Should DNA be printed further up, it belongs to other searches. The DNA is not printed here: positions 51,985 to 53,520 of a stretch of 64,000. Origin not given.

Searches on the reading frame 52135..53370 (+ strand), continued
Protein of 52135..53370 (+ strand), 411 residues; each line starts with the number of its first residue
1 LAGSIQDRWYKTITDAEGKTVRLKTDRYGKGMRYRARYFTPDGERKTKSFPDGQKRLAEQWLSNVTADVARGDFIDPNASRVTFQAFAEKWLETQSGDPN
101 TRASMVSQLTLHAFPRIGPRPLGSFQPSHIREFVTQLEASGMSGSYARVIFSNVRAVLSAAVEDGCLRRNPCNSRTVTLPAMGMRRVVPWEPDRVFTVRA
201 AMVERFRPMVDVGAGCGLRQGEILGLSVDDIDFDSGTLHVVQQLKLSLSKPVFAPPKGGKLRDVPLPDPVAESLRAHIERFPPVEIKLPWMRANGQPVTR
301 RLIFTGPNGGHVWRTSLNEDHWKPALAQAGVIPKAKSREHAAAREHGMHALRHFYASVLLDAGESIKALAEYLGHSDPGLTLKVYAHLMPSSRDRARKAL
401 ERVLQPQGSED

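Call 84: find_homologous_proteins(query=window:52135-53370:+, max_evalue=1e-20)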
Query window:52135-53370:+ (411 aa): 2954 proteins with E <= 1e-20 among 8000 candidates; the best 120 are listed.
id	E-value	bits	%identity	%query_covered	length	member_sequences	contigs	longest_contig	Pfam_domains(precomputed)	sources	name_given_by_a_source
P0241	1.8e-249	846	89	100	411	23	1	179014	PF14659.13,PF22022.3,PF00589.28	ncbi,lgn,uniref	ncbi:tyrosine-type recombinase/integrase [Streptomyces albogriseolus]|uniref:tyrosine-type recombina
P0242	1.8e-248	842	88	100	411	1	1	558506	PF14659.13,PF22022.3,PF00589.28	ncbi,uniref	ncbi:tyrosine-type recombinase/integrase [Streptomyces sp. NPDC101219]|uniref:tyrosine-type recombin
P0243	6.8e-247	837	88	99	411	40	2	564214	PF14659.13,PF22022.3,PF00589.28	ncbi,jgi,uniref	ncbi:tyrosine-type recombinase/integrase [Streptomyces sp. NPDC058762]|jgi:integrase|uniref:tyrosine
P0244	1.6e-246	836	89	100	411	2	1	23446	PF14659.13,PF22022.3,PF26003.1,PF00589.28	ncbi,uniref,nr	ncbi:tyrosine-type recombinase/integrase [Streptomyces brasiliscabiei]|uniref:tyrosine-type recombin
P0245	2.4e-246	835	89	99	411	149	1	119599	PF14659.13,PF22022.3,PF26003.1,PF00589.28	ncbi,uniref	ncbi:tyrosine-type recombinase/integrase [Streptomyces parvulus]|uniref:tyrosine-type recombinase/in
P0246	2.7e-246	835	88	100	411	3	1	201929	PF14659.13,PF22022.3,PF00589.28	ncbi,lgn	ncbi:tyrosine-type recombinase/integrase [Streptomyces albogriseolus]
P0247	2.3e-245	832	88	100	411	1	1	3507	PF14659.13,PF22022.3,PF00589.28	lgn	-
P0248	1.3e-244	830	87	100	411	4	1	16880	PF14659.13,PF22022.3,PF00589.28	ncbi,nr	ncbi:site-specific integrase [Streptomyces benahoarensis]|nr:site-specific integrase [Streptomyces b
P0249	4.8e-244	828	89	99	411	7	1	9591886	PF14659.13,PF22022.3,PF00589.28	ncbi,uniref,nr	ncbi:putative prophage phiRv2 integrase [Streptomyces sp. MBT84]|uniref:tyrosine-type recombinase/in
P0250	2.0e-243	826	87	100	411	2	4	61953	PF14659.13,PF22022.3,PF26003.1,PF00589.28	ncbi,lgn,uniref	ncbi:tyrosine-type recombinase/integrase [Streptomyces sp. 1222.5]|uniref:tyrosine-type recombinase/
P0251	2.8e-243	825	88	100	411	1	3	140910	PF14659.13,PF22022.3,PF26003.1,PF00589.28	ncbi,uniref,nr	ncbi:site-specific integrase [Streptomyces sp. AC563]|uniref:tyrosine-type recombinase/integrase n=1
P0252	5.8e-243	824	87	99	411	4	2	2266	PF14659.13,PF22022.3,PF00589.28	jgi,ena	-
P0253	8.7e-243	824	88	99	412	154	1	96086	PF22022.3,PF26003.1,PF00589.28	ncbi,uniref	ncbi:tyrosine-type recombinase/integrase [Streptomyces sp. NPDC126514]|uniref:tyrosine-type recombin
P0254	2.1e-242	822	87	99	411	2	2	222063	PF14659.13,PF22022.3,PF00589.28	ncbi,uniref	ncbi:tyrosine-type recombinase/integrase [Streptomyces sp. NPDC057889]|uniref:tyrosine-type recombin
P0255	1.7e-241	819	86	99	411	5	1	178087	PF14659.13,PF22022.3,PF00589.28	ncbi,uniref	ncbi:site-specific integrase [Streptomyces javensis]|uniref:tyrosine-type recombinase/integrase n=1 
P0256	1.1e-240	817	86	99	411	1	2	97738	PF14659.13,PF22022.3,PF00589.28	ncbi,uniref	ncbi:tyrosine-type recombinase/integrase [Streptomyces sp. NPDC001674]|uniref:tyrosine-type recombin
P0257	1.2e-240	817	86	99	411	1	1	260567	PF14659.13,PF22022.3,PF00589.28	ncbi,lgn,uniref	ncbi:tyrosine-type recombinase/integrase [Streptomyces sp. NPDC093801]|uniref:tyrosine-type recombin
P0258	2.4e-240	816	87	99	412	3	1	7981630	PF22022.3,PF26003.1,PF00589.28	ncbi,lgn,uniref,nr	ncbi:tyrosine-type recombinase/integrase [Streptomyces sp. 6-11-2]|uniref:tyrosine-type recombinase/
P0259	5.4e-240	814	87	99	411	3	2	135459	PF14659.13,PF22022.3,PF26003.1,PF00589.28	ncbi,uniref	ncbi:site-specific integrase [Streptomyces sp900116325]|uniref:tyrosine-type recombinase/integrase n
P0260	1.7e-238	810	85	100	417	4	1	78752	PF14659.13,PF22022.3,PF26003.1,PF00589.28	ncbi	ncbi:tyrosine-type recombinase/integrase [Streptomyces sp. NPDC055897]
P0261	2.8e-237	805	86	99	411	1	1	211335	PF14659.13,PF22022.3,PF26003.1,PF00589.28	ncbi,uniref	ncbi:tyrosine-type recombinase/integrase [Streptomyces sp. NPDC051561]|uniref:tyrosine-type recombin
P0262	9.3e-237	804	86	99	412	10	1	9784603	PF22022.3,PF00589.28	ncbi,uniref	ncbi:tyrosine-type recombinase/integrase [Streptomyces sp. NBC_01563]|uniref:tyrosine-type recombina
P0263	1.4e-234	797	84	100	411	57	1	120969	PF14659.13,PF22022.3,PF00589.28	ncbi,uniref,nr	ncbi:tyrosine-type recombinase/integrase [Streptomyces globisporus]|uniref:tyrosine-type recombinase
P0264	4.4e-234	795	85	100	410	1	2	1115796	PF14659.13,PF22022.3,PF26003.1,PF00589.28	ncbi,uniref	ncbi:tyrosine-type recombinase/integrase [Streptomyces sp. NPDC102340]|uniref:tyrosine-type recombin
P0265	8.5e-234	794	83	99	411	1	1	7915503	PF22022.3,PF00589.28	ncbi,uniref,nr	ncbi:tyrosine-type recombinase/integrase [Streptomyces sp. MST-110588]|uniref:tyrosine-type recombin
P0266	3.2e-233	792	83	99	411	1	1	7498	PF14659.13,PF22022.3,PF26003.1,PF00589.28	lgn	-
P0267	2.8e-232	789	83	99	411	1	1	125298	PF14659.13,PF22022.3,PF00589.28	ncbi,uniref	ncbi:tyrosine-type recombinase/integrase [Streptomyces sp. NPDC047042]|uniref:tyrosine-type recombin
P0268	3.5e-232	789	83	99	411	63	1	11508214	PF22022.3,PF26003.1,PF00589.28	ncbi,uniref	ncbi:site-specific integrase [Streptomyces canus]|uniref:tyrosine-type recombinase/integrase n=1 Tax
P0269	3.9e-232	789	83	99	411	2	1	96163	PF14659.13,PF22022.3,PF26003.1,PF00589.28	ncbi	ncbi:tyrosine-type recombinase/integrase [Streptomyces sp. NPDC055749]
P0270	3.2e-231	786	85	99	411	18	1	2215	PF14659.13,PF22022.3,PF26003.1,PF00589.28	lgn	-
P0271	4.3e-229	779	82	99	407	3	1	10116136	PF14659.13,PF22022.3,PF00589.28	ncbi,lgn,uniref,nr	ncbi:site-specific integrase [Streptomyces phaeolivaceus]|uniref:Site-specific integrase n=1 Tax=Str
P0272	2.4e-228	776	82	99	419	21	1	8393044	PF22022.3,PF00589.28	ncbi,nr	ncbi:tyrosine-type recombinase/integrase [Streptomyces hundungensis]|nr:site-specific integrase [Str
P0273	1.7e-225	767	81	99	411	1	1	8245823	PF22022.3,PF00589.28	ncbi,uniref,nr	ncbi:tyrosine-type recombinase/integrase [Streptomyces olivoreticuli]|uniref:tyrosine-type recombina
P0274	1.4e-223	760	80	99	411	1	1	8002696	PF14659.13,PF22022.3,PF00589.28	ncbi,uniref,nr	ncbi:tyrosine-type recombinase/integrase [Streptomyces sp. CT34]|uniref:tyrosine-type recombinase/in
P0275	5.6e-223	758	80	100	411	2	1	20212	PF14659.13,PF22022.3,PF26003.1,PF00589.28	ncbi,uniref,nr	ncbi:tyrosine-type recombinase/integrase [Streptomyces sp. SID12501]|uniref:Site-specific integrase 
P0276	1.2e-222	757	81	99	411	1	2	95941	PF22022.3,PF00589.28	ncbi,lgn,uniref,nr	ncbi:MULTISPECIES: site-specific integrase [unclassified Streptomyces]|uniref:tyrosine-type recombin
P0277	2.2e-221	753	81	99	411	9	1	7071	PF22022.3,PF00589.28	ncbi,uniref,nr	ncbi:tyrosine-type recombinase/integrase [Streptomyces durocortorensis]|uniref:Site-specific integra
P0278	3.9e-221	752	80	99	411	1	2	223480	PF14659.13,PF22022.3,PF26003.1,PF00589.28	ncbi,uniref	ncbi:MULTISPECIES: tyrosine-type recombinase/integrase [unclassified Streptomyces]|uniref:tyrosine-t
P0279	3.8e-220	749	79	99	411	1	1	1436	PF22022.3,PF26003.1,PF00589.28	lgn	-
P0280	1.4e-218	744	79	99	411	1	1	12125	PF22022.3,PF26003.1,PF00589.28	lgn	-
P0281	1.5e-215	734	77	100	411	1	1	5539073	PF14659.13,PF22022.3,PF26003.1,PF00589.28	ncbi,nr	ncbi:site-specific recombinase XerC [Streptomyces sp. TLI_235]|nr:tyrosine-type recombinase/integras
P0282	7.0e-212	722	76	99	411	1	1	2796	PF14659.13,PF22022.3,PF26003.1,PF00589.28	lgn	-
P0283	5.6e-211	719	75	99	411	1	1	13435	PF22022.3,PF26003.1,PF00589.28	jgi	jgi:integrase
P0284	2.5e-208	710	74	99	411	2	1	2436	PF14659.13,PF22022.3,PF26003.1,PF00589.28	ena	-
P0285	3.5e-207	706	90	83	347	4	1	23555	PF14659.13,PF22022.3,PF00589.28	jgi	-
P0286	3.1e-203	693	73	99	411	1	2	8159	PF22022.3,PF26003.1,PF00589.28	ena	-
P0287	2.7e-200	684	73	100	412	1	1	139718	PF14659.13,PF22022.3,PF26003.1,PF00589.28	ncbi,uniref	ncbi:tyrosine-type recombinase/integrase [Kitasatospora sp. NPDC002551]|uniref:tyrosine-type recombi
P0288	8.0e-199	679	84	85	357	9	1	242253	PF14659.13,PF22022.3,PF00589.28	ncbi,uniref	ncbi:tyrosine-type recombinase/integrase [Streptomyces sp. NPDC050507]|uniref:tyrosine-type recombin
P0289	8.6e-199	679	72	100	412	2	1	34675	PF14659.13,PF22022.3,PF26003.1,PF00589.28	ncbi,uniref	ncbi:tyrosine-type recombinase/integrase [Kitasatospora purpeofusca]|uniref:tyrosine-type recombinas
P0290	7.9e-198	676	72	100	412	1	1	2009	PF14659.13,PF22022.3,PF26003.1,PF00589.28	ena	-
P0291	1.6e-197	675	72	100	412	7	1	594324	PF14659.13,PF22022.3,PF26003.1,PF00589.28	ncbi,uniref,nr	ncbi:tyrosine-type recombinase/integrase [Kitasatospora sp. MBT66]|uniref:tyrosine-type recombinase/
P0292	1.1e-195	668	71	100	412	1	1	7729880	PF14659.13,PF22022.3,PF26003.1,PF00589.28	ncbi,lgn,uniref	ncbi:site-specific integrase [Kitasatospora sp. NBC_00070]|uniref:tyrosine-type recombinase/integras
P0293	1.8e-195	668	72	100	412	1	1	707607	PF14659.13,PF22022.3,PF26003.1,PF00589.28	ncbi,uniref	ncbi:site-specific integrase [Kitasatospora sp. NPDC093102]|uniref:tyrosine-type recombinase/integra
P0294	4.1e-195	667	71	100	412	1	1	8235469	PF22022.3,PF26003.1,PF00589.28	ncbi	ncbi:tyrosine-type recombinase/integrase [Kitasatospora griseola]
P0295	9.7e-195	665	71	100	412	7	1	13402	PF14659.13,PF22022.3,PF26003.1,PF00589.28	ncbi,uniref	ncbi:tyrosine-type recombinase/integrase [Kitasatospora sp. NPDC056783]|uniref:tyrosine-type recombi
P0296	1.1e-194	665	70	98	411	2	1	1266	PF22022.3,PF26003.1,PF00589.28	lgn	-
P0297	1.5e-194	665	71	100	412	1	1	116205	PF14659.13,PF22022.3,PF00589.28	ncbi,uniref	ncbi:tyrosine-type recombinase/integrase [Kitasatospora sp. NPDC050463]|uniref:tyrosine-type recombi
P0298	2.9e-194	664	71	100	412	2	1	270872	PF14659.13,PF22022.3,PF26003.1,PF00589.28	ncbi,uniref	ncbi:tyrosine-type recombinase/integrase [Kitasatospora cineracea]|uniref:tyrosine-type recombinase/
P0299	3.2e-194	664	71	100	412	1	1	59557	PF14659.13,PF22022.3,PF26003.1,PF00589.28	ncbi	ncbi:tyrosine-type recombinase/integrase [Kitasatospora sp. NPDC001683]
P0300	7.7e-194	662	69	100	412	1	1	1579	PF14659.13,PF22022.3,PF26003.1,PF00589.28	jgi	jgi:integrase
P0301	1.5e-193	662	70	100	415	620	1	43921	PF14659.13,PF22022.3,PF26003.1,PF00589.28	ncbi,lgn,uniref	ncbi:site-specific integrase [Streptomyces albidoflavus]|uniref:tyrosine-type recombinase/integrase 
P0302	1.9e-193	661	71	98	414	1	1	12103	PF14659.13,PF22022.3,PF26003.1,PF00589.28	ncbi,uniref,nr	ncbi:tyrosine-type recombinase/integrase [Streptomyces huiliensis]|uniref:tyrosine-type recombinase/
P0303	2.3e-193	661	70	100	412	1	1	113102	PF14659.13,PF22022.3,PF26003.1,PF00589.28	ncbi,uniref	ncbi:tyrosine-type recombinase/integrase [Kitasatospora sp. NPDC056731]|uniref:tyrosine-type recombi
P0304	2.3e-193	661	71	99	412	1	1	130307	PF22022.3,PF26003.1,PF00589.28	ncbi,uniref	ncbi:tyrosine-type recombinase/integrase [Kitasatospora sp. NPDC006697]|uniref:tyrosine-type recombi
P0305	4.3e-193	660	71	97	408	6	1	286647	PF14659.13,PF22022.3,PF26003.1,PF00589.28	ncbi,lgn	ncbi:tyrosine-type recombinase/integrase [Streptomyces fenghuangensis]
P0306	1.5e-192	658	71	100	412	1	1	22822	PF14659.13,PF22022.3,PF26003.1,PF00589.28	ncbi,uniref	ncbi:tyrosine-type recombinase/integrase [Kitasatospora sp. NPDC048298]|uniref:tyrosine-type recombi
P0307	4.5e-192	657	71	97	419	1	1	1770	PF14659.13,PF22022.3,PF26003.1,PF00589.28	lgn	-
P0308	1.3e-191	655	70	98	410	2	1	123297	PF14659.13,PF22022.3,PF26003.1,PF00589.28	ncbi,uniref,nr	ncbi:site-specific integrase [Streptomyces sp. CC53]|uniref:tyrosine-type recombinase/integrase n=1 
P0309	1.0e-190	652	71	98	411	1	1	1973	PF14659.13,PF22022.3,PF26003.1,PF00589.28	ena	-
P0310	2.1e-190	651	69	99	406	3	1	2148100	PF14659.13,PF22022.3,PF26003.1,PF00589.28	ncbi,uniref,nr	ncbi:site-specific integrase [Streptomyces triculaminicus]|uniref:Site-specific integrase n=1 Tax=St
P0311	2.3e-190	651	71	98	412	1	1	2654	PF14659.13,PF22022.3,PF26003.1,PF00589.28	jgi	jgi:integrase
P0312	2.8e-190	651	69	98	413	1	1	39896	PF14659.13,PF22022.3,PF26003.1,PF00589.28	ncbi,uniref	ncbi:tyrosine-type recombinase/integrase [Streptomyces sp. NPDC057499]|uniref:tyrosine-type recombin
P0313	3.7e-190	650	71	97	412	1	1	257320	PF14659.13,PF22022.3,PF26003.1,PF00589.28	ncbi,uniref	ncbi:tyrosine-type recombinase/integrase [Streptomyces gamaensis]|uniref:Tyrosine-type recombinase/i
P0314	5.1e-190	650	71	97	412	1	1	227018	PF14659.13,PF22022.3,PF26003.1,PF00589.28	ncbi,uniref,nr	ncbi:site-specific integrase [Streptomyces sp. SL13]|uniref:Site-specific integrase n=1 Tax=Streptan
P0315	5.4e-190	650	68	99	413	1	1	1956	PF14659.13,PF22022.3,PF26003.1,PF00589.28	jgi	jgi:integrase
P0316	1.8e-189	648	70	99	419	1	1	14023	PF14659.13,PF22022.3,PF26003.1,PF00589.28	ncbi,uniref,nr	ncbi:tyrosine-type recombinase/integrase [Streptomyces sp. RP5T]|uniref:tyrosine-type recombinase/in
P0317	2.0e-189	648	69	99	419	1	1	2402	PF14659.13,PF22022.3,PF26003.1,PF00589.28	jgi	jgi:integrase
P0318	2.8e-189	647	70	98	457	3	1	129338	PF14659.13,PF22022.3,PF26003.1,PF00589.28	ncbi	ncbi:tyrosine-type recombinase/integrase [Streptomyces sp. NPDC002740]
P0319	3.2e-189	647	70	99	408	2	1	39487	PF14659.13,PF22022.3,PF26003.1,PF00589.28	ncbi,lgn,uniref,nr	ncbi:site-specific integrase [Streptomyces sp. BR123]|uniref:tyrosine-type recombinase/integrase n=1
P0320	9.3e-189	646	68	99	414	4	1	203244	PF14659.13,PF22022.3,PF26003.1,PF00589.28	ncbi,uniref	ncbi:tyrosine-type recombinase/integrase [Streptomyces cinereoruber]|uniref:tyrosine-type recombinas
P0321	2.6e-188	644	69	98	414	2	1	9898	PF14659.13,PF22022.3,PF26003.1,PF00589.28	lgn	-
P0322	3.0e-187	641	68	100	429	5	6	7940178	PF14659.13,PF22022.3,PF26003.1,PF00589.28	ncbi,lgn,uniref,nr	ncbi:site-specific integrase [[Kitasatospora] papulosa]|uniref:tyrosine-type recombinase/integrase n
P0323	4.2e-187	640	68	99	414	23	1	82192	PF14659.13,PF22022.3,PF26003.1,PF00589.28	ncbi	ncbi:tyrosine-type recombinase/integrase [Streptomyces filamentosus]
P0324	7.5e-187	639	69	98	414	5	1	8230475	PF14659.13,PF22022.3,PF26003.1,PF00589.28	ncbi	ncbi:tyrosine-type recombinase/integrase [Streptomyces griseobrunneus]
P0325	8.7e-187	639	70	97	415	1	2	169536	PF14659.13,PF22022.3,PF26003.1,PF00589.28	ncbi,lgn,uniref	ncbi:tyrosine-type recombinase/integrase [Streptomyces anulatus]|uniref:tyrosine-type recombinase/in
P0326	8.9e-187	639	68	99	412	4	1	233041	PF14659.13,PF22022.3,PF26003.1,PF00589.28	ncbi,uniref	ncbi:tyrosine-type recombinase/integrase [Streptomyces sp. NPDC048211]|uniref:tyrosine-type recombin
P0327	9.8e-187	639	69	98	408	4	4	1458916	PF14659.13,PF22022.3,PF26003.1,PF00589.28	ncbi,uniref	ncbi:tyrosine-type recombinase/integrase [Streptomyces sp. NPDC012842]|uniref:tyrosine-type recombin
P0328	1.0e-186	639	69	98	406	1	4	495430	PF14659.13,PF22022.3,PF26003.1,PF00589.28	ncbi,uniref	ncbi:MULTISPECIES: tyrosine-type recombinase/integrase [Streptomyces]|uniref:tyrosine-type recombina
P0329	1.1e-186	639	69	98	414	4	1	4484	PF22022.3,PF26003.1,PF00589.28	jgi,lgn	jgi:integrase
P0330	1.7e-186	638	68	99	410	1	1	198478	PF14659.13,PF22022.3,PF26003.1,PF00589.28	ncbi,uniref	ncbi:tyrosine-type recombinase/integrase [Streptomyces sp. NPDC102441]|uniref:tyrosine-type recombin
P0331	1.9e-186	638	68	98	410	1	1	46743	PF14659.13,PF22022.3,PF00589.28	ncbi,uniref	ncbi:site-specific integrase [Streptomyces sp. NPDC004787]|uniref:tyrosine-type recombinase/integras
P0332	2.2e-186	638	69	98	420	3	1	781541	PF14659.13,PF22022.3,PF26003.1,PF00589.28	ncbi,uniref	ncbi:tyrosine-type recombinase/integrase [Streptomyces sp. NPDC001822]|uniref:tyrosine-type recombin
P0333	2.4e-186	638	69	99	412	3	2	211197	PF14659.13,PF22022.3,PF26003.1,PF00589.28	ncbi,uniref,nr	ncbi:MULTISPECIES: tyrosine-type recombinase/integrase [Streptomyces]|uniref:Integrase n=1 Tax=Strep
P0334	2.4e-186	638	69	98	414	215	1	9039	PF22022.3,PF26003.1,PF00589.28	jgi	-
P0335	3.3e-186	637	69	97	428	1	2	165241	PF14659.13,PF22022.3,PF26003.1,PF00589.28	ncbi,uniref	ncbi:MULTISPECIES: tyrosine-type recombinase/integrase [unclassified Streptomyces]|uniref:tyrosine-t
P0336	4.9e-186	637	69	99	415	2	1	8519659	PF14659.13,PF22022.3,PF26003.1,PF00589.28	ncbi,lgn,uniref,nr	ncbi:site-specific integrase [Streptomyces sp. NBC_00683]|uniref:tyrosine-type recombinase/integrase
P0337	6.5e-186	636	68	98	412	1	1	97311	PF14659.13,PF22022.3,PF26003.1,PF00589.28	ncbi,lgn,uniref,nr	ncbi:site-specific integrase [Streptomyces sp. JJ38]|uniref:tyrosine-type recombinase/integrase n=1 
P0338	7.1e-186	636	67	99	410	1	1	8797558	PF14659.13,PF22022.3,PF26003.1,PF00589.28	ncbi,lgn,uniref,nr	ncbi:tyrosine-type recombinase/integrase [Streptomyces sp. NBC_00304]|uniref:tyrosine-type recombina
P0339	8.5e-186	636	69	97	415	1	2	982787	PF14659.13,PF22022.3,PF26003.1,PF00589.28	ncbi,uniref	ncbi:tyrosine-type recombinase/integrase [Streptomyces cyaneofuscatus]|uniref:tyrosine-type recombin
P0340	1.2e-185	635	69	97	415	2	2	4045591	PF14659.13,PF22022.3,PF26003.1,PF00589.28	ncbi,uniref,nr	ncbi:tyrosine-type recombinase/integrase [Streptomyces anulatus]|uniref:tyrosine-type recombinase/in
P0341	1.4e-185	635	68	98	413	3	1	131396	PF14659.13,PF22022.3,PF26003.1,PF00589.28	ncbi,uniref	ncbi:tyrosine-type recombinase/integrase [Streptomyces sp. NPDC048685]|uniref:tyrosine-type recombin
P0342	2.1e-185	635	69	97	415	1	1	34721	PF14659.13,PF22022.3,PF26003.1,PF00589.28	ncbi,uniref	ncbi:tyrosine-type recombinase/integrase [Streptomyces bacillaris]|uniref:tyrosine-type recombinase/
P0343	2.5e-185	634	69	97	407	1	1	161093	PF14659.13,PF22022.3,PF26003.1,PF00589.28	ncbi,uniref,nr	ncbi:tyrosine-type recombinase/integrase [Streptomyces sp. HNM0663]|uniref:Tyrosine-type recombinase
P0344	2.6e-185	634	68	99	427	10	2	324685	PF14659.13,PF22022.3,PF26003.1,PF00589.28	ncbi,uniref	ncbi:tyrosine-type recombinase/integrase [Streptomyces sp. NPDC024062]|uniref:tyrosine-type recombin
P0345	2.7e-185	634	68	99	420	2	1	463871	PF14659.13,PF22022.3,PF26003.1,PF00589.28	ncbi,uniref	ncbi:tyrosine-type recombinase/integrase [Streptomyces sp. NPDC094448]|uniref:tyrosine-type recombin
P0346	2.9e-185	634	68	97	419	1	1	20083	PF14659.13,PF22022.3,PF26003.1,PF00589.28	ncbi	ncbi:tyrosine-type recombinase/integrase [Streptomyces sp. NPDC000880]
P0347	3.4e-185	634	69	97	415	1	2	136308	PF14659.13,PF22022.3,PF26003.1,PF00589.28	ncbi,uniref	ncbi:tyrosine-type recombinase/integrase [Streptomyces anulatus]|uniref:tyrosine-type recombinase/in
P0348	4.6e-185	634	69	99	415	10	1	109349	PF14659.13,PF22022.3,PF26003.1,PF00589.28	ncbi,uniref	ncbi:tyrosine-type recombinase/integrase [Streptomyces sp. NPDC021224]|uniref:tyrosine-type recombin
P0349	4.8e-185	633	68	98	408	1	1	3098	PF14659.13,PF22022.3,PF26003.1,PF00589.28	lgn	-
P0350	5.2e-185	633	69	97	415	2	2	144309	PF14659.13,PF22022.3,PF26003.1,PF00589.28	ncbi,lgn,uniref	ncbi:tyrosine-type recombinase/integrase [Streptomyces cyaneofuscatus]|uniref:tyrosine-type recombin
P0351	5.7e-185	633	69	99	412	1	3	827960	PF14659.13,PF22022.3,PF26003.1,PF00589.28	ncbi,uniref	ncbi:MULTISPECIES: tyrosine-type recombinase/integrase [unclassified Streptomyces]|uniref:tyrosine-t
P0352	7.1e-185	633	68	97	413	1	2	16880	PF14659.13,PF22022.3,PF26003.1,PF00589.28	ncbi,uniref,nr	ncbi:tyrosine-type recombinase/integrase [Streptomyces benahoarensis]|uniref:Site-specific integrase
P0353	8.2e-185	633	69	98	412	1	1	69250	PF14659.13,PF22022.3,PF26003.1,PF00589.28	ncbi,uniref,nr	ncbi:tyrosine-type recombinase/integrase [Streptomyces sp. SBT349]|uniref:tyrosine-type recombinase/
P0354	1.8e-184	632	68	99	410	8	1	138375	PF22022.3,PF26003.1,PF00589.28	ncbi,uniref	ncbi:site-specific integrase [Streptomyces sp. NPDC046939]|uniref:tyrosine-type recombinase/integras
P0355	3.5e-184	631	68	98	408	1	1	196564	PF14659.13,PF22022.3,PF26003.1,PF00589.28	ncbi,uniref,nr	ncbi:tyrosine-type recombinase/integrase [Streptomyces sp. C3-3]|uniref:tyrosine-type recombinase/in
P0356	6.0e-184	630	67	100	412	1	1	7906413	PF14659.13,PF22022.3,PF26003.1,PF00589.28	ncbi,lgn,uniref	ncbi:tyrosine-type recombinase/integrase [Streptomyces luteireticuli]|uniref:tyrosine-type recombina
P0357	8.4e-184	629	67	98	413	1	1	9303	PF14659.13,PF22022.3,PF26003.1,PF00589.28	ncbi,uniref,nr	ncbi:tyrosine-type recombinase/integrase [Streptomyces sp. SID12501]|uniref:Site-specific integrase 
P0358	8.8e-184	629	68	98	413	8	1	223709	PF14659.13,PF26003.1,PF00589.28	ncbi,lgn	ncbi:tyrosine-type recombinase/integrase [Streptomyces sp. NPDC003483]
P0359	1.3e-183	629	67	98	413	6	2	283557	PF14659.13,PF22022.3,PF00589.28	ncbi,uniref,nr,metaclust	ncbi:tyrosine-type recombinase/integrase [Streptomyces natalensis]|uniref:Integrase n=1 Tax=Streptom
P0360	4.1e-183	627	69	97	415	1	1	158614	PF14659.13,PF22022.3,PF26003.1,PF00589.28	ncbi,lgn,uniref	ncbi:tyrosine-type recombinase/integrase [Streptomyces clavifer]|uniref:tyrosine-type recombinase/in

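Call 85: find_encoding_contigs(protein=P0241, flank=5000, max_places=1)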
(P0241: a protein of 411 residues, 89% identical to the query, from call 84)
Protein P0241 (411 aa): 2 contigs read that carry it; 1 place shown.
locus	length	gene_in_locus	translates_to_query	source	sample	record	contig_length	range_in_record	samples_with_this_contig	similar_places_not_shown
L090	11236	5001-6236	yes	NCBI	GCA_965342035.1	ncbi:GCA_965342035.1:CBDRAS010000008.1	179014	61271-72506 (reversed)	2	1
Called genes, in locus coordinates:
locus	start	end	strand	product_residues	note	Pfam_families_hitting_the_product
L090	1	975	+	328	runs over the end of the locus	PF09234:DUF1963 (weak)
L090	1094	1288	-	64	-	-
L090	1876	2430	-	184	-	PF06414:Zeta_toxin (faint), PF07931:CPT (weak), PF13671:AAA_33, PF13238:AAA_18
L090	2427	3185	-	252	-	PF00392:GntR, PF01325:Fe_dep_repress (faint), PF07702:UTRA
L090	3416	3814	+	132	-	-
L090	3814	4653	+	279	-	-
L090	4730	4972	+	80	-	PF12728:HTH_17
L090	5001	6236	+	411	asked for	PF14659:Phage_int_SAM_3 (weak), PF22022:Phage_int_M, PF00589:Phage_integrase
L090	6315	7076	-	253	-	PF00300:His_Phos_1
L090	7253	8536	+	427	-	PF12832:MFS_1_like (weak), PF00083:Sugar_tr, PF05977:MFS_3 (weak), PF07690:MFS_1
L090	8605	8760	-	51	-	-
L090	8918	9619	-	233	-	PF01895:PhoU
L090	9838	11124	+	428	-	PF00512:HisKA, PF02518:HATPase_c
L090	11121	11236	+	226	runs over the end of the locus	PF00072:Response_reg, PF00486:Trans_reg_C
